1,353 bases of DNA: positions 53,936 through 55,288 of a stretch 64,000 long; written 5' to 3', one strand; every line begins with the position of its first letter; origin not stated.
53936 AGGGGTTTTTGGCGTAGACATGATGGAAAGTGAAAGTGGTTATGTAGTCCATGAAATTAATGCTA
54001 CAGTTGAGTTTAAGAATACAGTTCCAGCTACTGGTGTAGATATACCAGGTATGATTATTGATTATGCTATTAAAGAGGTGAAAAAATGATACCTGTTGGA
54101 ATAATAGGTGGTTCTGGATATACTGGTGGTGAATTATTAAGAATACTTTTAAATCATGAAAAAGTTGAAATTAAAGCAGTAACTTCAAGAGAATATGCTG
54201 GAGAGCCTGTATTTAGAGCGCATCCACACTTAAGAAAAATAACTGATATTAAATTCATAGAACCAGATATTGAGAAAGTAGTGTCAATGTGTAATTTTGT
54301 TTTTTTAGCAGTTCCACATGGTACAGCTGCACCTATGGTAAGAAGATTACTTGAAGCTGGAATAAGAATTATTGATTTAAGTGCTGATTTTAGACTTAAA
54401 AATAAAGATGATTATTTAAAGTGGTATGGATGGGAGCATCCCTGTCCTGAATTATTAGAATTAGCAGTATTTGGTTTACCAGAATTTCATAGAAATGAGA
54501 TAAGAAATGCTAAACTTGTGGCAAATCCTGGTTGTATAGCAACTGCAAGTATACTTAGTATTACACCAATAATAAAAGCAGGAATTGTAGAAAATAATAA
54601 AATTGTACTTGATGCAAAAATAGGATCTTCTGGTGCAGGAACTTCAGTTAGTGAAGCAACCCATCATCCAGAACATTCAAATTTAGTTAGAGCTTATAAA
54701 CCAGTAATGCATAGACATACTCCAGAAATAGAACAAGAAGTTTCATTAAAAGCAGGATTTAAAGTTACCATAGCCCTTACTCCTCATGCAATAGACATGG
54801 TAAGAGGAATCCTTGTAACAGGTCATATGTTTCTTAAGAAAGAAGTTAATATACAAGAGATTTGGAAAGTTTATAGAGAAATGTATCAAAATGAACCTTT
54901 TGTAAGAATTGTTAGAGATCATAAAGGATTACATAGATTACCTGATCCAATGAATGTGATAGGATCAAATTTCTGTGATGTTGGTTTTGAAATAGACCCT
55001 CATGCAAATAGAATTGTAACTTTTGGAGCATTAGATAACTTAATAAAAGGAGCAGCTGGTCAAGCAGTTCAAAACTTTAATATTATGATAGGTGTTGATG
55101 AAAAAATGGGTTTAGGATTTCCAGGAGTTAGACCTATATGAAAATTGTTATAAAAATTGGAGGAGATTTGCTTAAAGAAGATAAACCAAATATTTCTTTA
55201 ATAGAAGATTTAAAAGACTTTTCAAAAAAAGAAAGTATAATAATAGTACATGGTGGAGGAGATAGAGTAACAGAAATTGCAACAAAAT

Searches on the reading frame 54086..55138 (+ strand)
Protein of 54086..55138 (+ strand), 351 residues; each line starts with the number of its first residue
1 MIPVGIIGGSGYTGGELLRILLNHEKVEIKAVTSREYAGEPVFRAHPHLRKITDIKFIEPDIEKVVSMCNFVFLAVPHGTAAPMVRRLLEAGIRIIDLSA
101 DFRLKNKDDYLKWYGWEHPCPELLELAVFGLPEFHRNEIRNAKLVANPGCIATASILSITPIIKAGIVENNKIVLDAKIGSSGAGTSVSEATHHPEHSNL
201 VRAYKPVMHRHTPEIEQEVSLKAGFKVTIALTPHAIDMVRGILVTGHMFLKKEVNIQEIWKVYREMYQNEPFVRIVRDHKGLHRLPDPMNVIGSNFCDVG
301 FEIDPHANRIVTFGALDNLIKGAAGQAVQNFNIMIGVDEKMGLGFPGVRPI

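Call 34: find_encoding_contigs(protein=window:54086-55138:+, flank=10000, max_places=1)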
Protein window:54086-55138:+ (351 aa): 24 contigs read that carry it; 1 place shown.
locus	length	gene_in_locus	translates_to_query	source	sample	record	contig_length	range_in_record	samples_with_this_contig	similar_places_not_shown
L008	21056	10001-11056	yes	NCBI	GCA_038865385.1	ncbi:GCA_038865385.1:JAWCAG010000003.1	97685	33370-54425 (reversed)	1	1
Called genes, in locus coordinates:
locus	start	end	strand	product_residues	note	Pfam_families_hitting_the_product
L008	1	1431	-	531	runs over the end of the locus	PF00474:SSF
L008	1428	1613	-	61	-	-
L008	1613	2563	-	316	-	PF00501:AMP-binding, PF14535:AMP-binding_C_2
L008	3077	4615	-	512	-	PF00474:SSF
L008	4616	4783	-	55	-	-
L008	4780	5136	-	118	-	-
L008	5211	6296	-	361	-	PF05559:DUF763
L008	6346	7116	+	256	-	PF00149:Metallophos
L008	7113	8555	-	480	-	PF01435:Peptidase_M48, PF05569:Peptidase_M56 (weak)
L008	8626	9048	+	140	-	PF13404:HTH_AsnC-type, PF13412:HTH_24, PF24034:DUF7343 (weak), PF08279:HTH_11 (weak), PF22451:NirdL-like_HTH, PF01037:AsnC_trans_reg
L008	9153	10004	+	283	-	PF22626:LysX_preATP_grasp, PF02655:ATP-grasp_3, PF08443:RimK, PF02222:ATP-grasp (faint), PF02955:GSH-S_ATP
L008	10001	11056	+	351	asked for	PF01118:Semialdhyde_dh, PF22698:Semialdhyde_dhC_1, PF02774:Semialdhyde_dhC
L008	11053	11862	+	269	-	PF00696:AA_kinase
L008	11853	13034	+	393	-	PF00202:Aminotran_3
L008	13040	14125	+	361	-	PF01546:Peptidase_M20, PF07687:M20_dimer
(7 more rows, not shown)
